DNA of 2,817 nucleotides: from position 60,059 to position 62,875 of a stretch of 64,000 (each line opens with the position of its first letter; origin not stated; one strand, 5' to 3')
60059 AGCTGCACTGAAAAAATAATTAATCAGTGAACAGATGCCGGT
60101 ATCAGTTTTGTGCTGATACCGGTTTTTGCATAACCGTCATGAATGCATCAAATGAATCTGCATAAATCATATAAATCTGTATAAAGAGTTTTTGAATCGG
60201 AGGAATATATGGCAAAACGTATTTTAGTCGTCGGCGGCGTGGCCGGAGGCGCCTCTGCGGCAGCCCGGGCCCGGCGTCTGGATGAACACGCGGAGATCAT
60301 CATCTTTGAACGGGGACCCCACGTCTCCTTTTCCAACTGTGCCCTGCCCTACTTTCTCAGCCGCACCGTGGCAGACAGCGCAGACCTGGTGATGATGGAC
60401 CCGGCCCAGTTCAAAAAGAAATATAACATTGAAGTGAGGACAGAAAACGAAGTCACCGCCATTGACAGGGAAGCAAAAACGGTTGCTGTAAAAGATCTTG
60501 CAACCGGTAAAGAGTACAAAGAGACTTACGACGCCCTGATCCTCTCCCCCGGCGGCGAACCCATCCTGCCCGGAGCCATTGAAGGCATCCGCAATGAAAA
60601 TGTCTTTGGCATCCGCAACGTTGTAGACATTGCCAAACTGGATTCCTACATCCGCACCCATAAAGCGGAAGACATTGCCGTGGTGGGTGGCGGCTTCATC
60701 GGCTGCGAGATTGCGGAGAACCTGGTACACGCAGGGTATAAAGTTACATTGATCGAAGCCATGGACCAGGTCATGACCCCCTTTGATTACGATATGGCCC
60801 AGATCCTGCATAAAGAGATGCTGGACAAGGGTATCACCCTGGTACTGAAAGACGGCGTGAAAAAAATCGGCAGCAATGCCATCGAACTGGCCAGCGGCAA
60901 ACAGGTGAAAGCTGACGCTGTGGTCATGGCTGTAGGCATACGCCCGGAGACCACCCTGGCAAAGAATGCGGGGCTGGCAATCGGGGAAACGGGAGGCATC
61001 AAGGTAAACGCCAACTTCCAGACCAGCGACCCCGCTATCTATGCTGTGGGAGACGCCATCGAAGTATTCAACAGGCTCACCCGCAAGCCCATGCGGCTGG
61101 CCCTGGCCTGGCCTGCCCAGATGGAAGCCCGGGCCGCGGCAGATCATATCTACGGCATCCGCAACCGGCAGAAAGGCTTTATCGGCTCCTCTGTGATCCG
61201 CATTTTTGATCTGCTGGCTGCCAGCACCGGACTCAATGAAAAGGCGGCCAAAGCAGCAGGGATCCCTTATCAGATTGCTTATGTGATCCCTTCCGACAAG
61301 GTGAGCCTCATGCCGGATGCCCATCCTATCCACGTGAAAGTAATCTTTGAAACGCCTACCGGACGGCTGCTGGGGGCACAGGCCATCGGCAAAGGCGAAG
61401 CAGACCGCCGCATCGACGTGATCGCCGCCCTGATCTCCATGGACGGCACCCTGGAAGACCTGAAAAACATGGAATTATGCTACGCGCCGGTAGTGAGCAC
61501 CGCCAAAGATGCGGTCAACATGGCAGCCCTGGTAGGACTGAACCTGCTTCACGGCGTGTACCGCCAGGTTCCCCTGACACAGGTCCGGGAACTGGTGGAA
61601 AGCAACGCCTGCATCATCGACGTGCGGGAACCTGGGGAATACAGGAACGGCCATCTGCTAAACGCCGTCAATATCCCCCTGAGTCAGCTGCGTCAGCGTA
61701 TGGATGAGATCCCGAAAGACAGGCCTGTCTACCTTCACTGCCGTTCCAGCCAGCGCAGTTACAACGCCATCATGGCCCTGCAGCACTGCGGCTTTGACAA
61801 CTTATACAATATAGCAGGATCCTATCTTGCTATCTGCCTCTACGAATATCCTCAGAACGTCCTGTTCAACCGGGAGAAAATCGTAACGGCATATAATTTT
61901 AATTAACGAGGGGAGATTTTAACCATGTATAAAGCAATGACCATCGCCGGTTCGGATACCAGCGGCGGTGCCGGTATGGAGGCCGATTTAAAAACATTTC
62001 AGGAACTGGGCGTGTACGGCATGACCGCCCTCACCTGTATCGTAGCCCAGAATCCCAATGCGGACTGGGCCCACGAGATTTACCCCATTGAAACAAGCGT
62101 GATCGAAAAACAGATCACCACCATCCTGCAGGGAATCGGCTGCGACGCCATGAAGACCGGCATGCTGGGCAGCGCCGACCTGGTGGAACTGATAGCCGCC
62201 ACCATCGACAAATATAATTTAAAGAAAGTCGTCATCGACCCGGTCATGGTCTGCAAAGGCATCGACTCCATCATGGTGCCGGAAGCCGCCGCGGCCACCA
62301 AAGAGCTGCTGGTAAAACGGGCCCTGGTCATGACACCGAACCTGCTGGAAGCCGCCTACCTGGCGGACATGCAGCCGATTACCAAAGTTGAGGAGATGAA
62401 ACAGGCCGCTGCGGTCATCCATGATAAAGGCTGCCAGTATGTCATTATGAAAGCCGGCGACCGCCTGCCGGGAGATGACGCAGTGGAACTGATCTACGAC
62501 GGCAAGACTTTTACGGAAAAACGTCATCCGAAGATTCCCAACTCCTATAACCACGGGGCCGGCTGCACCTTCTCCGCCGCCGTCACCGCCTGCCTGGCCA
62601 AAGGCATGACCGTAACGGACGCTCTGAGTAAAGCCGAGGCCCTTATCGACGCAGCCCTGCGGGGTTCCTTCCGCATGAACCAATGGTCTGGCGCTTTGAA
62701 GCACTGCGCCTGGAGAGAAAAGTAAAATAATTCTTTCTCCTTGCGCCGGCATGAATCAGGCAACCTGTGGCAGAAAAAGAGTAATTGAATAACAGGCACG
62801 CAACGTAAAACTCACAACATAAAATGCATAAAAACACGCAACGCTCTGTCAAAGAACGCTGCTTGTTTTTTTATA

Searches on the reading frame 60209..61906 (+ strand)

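Call 77: search_protein_families(library=pfam, proteins=[window:60209-61906:+], max_evalue=0.0001)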
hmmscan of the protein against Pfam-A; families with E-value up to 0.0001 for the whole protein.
window:60209-61906:+ (565 aa): 11 families
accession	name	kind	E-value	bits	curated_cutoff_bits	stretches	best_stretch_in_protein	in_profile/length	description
PF07992.20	Pyr_redox_2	-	1.4e-60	205.6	26.1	1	4-295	2-282/291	Pyridine nucleotide-disulphide oxidoreductase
PF00070.33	Pyr_redox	-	5.7e-20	72.1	22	1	156-224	2-70/82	Pyridine nucleotide-disulphide oxidoreductase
PF00581.25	Rhodanese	-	3.3e-17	63.2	22.2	1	458-541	4-98/102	Rhodanese-like domain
PF02852.28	Pyr_redox_dim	-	6.7e-15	55.7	25.3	1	333-431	7-104/110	Pyridine nucleotide-disulphide oxidoreductase, dimerisation domain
PF13738.12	Pyr_redox_3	-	3e-10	40.3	30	1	71-281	93-305/305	Pyridine nucleotide-disulphide oxidoreductase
PF01266.30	DAO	-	2.5e-08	34.3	27.9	1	155-186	1-32/353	FAD dependent oxidoreductase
PF13450.12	NAD_binding_8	-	3.1e-08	34.2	21.9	0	158-187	1-30/68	NAD(P)-binding Rossmann-like domain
PF13434.12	Lys_Orn_oxgnase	-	1.3e-07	31.5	21.3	1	69-188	109-222/339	L-lysine 6-monooxygenase/L-ornithine 5-monooxygenase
PF03486.20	HI0933_like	-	5.9e-05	23.1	50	0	155-188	2-35/244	HI0933-like protein Rossmann domain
PF02737.24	3HCDH_N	-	7.2e-05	23.2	22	0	156-210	2-56/180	3-hydroxyacyl-CoA dehydrogenase, NAD binding domain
PF05834.18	Lycopene_cycl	-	8.3e-05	22.3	23.4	0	155-194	1-42/380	Lycopene cyclase protein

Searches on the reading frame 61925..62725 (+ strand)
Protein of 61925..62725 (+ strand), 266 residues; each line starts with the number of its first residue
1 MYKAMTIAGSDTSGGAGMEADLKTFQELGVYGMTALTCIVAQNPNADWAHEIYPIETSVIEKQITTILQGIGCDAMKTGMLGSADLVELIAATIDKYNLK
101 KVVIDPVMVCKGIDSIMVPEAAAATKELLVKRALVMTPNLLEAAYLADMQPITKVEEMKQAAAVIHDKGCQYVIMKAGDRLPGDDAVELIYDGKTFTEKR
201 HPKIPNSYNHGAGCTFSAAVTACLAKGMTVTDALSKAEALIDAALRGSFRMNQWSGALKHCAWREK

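Call 77: search_protein_families(library=pfam, proteins=[window:61925-62725:+], max_evalue=0.0001)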
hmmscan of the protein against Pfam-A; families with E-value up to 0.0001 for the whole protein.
window:61925-62725:+ (266 aa): 2 families
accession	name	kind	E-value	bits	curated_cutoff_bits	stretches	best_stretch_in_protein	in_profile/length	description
PF08543.17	Phos_pyr_kin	-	2.8e-78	263.1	27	1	11-257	1-244/246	Phosphomethylpyrimidine kinase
PF00294.29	PfkB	-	2.2e-05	24.4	25.8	1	121-239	173-284/302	pfkB family carbohydrate kinase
